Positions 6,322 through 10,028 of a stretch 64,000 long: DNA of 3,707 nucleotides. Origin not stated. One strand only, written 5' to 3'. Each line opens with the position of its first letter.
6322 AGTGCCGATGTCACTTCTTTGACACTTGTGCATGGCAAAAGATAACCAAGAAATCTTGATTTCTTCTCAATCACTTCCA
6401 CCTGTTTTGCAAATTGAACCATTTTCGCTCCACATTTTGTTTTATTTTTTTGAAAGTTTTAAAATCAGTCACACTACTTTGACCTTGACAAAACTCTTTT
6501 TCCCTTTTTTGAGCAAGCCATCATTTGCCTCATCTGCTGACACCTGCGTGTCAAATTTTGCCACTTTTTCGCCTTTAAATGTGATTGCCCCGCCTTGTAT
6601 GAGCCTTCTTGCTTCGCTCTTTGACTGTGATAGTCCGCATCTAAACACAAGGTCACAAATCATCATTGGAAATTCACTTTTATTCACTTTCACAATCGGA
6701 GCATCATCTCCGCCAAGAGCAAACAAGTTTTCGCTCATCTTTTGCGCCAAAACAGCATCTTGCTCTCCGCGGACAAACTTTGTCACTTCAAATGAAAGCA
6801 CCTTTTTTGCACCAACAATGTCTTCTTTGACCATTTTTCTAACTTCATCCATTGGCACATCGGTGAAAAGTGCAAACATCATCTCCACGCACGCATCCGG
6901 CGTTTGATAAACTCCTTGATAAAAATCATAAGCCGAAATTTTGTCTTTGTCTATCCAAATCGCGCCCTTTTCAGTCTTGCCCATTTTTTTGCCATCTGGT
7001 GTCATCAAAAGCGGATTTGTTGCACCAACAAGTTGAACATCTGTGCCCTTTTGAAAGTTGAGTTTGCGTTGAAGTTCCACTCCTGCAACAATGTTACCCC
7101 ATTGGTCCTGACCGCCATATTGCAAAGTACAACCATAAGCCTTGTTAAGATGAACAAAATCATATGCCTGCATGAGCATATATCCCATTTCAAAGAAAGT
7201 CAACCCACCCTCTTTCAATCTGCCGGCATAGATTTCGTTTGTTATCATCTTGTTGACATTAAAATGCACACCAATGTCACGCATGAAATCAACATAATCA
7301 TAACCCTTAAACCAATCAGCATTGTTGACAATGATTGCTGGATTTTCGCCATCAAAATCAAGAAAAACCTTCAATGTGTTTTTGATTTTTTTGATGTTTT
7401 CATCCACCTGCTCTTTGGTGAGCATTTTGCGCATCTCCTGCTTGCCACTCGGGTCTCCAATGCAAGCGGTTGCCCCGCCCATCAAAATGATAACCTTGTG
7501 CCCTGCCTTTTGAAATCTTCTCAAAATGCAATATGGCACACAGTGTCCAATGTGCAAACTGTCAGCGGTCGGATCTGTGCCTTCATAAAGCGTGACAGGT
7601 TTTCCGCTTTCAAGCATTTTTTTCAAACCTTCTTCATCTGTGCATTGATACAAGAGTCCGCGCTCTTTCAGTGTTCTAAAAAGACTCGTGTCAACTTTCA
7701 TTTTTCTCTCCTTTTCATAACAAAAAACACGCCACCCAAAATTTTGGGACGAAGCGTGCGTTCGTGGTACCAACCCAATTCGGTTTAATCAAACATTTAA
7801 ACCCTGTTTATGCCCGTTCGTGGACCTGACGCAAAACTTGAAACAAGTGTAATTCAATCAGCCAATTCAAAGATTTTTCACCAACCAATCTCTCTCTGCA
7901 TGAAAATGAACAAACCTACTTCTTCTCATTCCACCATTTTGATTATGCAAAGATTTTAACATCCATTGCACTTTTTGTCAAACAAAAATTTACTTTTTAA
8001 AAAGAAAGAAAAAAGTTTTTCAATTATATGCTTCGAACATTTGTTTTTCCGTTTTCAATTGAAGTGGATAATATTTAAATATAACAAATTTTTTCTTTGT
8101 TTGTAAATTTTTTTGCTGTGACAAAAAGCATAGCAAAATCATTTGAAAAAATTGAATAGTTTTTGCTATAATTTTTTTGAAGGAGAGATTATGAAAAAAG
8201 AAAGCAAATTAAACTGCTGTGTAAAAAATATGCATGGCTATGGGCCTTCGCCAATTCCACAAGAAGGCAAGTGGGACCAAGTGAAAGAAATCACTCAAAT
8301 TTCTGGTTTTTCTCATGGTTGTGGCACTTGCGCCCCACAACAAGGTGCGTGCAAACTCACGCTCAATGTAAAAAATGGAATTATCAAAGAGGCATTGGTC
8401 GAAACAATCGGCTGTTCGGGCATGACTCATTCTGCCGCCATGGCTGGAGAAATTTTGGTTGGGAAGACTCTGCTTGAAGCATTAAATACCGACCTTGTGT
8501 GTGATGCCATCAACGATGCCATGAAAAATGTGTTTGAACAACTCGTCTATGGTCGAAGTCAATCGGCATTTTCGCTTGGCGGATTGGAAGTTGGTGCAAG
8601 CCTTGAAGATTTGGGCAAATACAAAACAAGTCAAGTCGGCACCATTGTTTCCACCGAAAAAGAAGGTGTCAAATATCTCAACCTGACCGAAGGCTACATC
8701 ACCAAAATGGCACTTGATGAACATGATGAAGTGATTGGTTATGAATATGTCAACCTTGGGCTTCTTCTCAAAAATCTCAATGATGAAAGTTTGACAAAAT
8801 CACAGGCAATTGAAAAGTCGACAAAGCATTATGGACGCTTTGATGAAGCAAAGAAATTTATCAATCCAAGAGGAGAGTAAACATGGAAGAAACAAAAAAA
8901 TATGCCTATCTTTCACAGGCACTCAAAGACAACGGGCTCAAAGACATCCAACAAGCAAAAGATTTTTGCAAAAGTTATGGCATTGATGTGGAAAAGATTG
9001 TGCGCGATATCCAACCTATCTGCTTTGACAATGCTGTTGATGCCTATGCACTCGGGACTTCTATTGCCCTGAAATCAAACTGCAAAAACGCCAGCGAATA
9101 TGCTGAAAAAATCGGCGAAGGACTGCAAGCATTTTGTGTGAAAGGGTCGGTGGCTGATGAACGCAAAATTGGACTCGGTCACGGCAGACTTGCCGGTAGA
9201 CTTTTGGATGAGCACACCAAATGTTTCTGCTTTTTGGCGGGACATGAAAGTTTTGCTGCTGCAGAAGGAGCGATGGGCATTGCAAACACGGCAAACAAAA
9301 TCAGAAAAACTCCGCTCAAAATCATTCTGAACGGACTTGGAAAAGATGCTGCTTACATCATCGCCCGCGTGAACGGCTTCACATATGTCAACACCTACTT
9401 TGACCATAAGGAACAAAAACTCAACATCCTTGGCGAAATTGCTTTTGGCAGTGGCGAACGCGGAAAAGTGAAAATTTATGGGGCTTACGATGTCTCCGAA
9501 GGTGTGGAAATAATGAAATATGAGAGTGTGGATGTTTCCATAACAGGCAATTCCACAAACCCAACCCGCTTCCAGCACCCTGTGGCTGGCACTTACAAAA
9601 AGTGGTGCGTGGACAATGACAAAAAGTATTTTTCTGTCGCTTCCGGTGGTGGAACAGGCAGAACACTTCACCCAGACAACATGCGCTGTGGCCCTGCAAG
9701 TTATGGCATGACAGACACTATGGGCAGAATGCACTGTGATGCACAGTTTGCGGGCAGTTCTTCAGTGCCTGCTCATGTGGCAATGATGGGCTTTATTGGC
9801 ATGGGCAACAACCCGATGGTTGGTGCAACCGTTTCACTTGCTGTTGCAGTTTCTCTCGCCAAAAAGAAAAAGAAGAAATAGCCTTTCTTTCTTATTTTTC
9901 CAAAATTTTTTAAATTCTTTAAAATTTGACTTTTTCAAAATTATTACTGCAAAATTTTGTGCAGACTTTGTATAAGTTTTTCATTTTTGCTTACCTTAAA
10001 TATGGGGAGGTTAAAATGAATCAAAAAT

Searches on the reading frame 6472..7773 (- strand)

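Call 45: search_protein_families(library=pfam, proteins=[window:6472-7773:-], max_evalue=0.00001)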
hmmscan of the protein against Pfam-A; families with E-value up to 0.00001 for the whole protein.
window:6472-7773:- (434 aa): 2 families
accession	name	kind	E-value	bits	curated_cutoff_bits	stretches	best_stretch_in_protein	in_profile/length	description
PF00579.31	tRNA-synt_1b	-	6.1e-71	239.6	21.1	1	57-351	3-291/292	tRNA synthetases class I (W and Y)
PF22421.1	SYY_C-terminal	-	5.8e-11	42.6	27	1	356-429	7-81/83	Tyrosine--tRNA ligase SYY-like C-terminal domain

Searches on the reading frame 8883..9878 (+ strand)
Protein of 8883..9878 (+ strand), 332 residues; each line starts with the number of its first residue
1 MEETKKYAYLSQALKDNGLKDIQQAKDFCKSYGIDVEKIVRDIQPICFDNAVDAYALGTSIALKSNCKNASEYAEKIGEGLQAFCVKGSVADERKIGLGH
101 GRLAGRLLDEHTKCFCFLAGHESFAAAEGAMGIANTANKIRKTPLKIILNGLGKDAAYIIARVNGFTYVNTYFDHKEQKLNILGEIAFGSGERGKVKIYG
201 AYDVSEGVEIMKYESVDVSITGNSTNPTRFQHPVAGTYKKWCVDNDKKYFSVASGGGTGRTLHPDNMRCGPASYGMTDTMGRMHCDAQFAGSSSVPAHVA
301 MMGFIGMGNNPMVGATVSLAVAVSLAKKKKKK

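Call 45: search_protein_families(library=pfam, proteins=[window:8883-9878:+], max_evalue=0.00001)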
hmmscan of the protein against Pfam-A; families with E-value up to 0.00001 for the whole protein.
window:8883-9878:+ (332 aa): 1 family
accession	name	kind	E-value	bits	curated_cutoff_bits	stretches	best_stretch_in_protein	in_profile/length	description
PF14057.11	GGGtGRT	-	3.4e-173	575.6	27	1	7-324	8-325/327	GGGtGRT protein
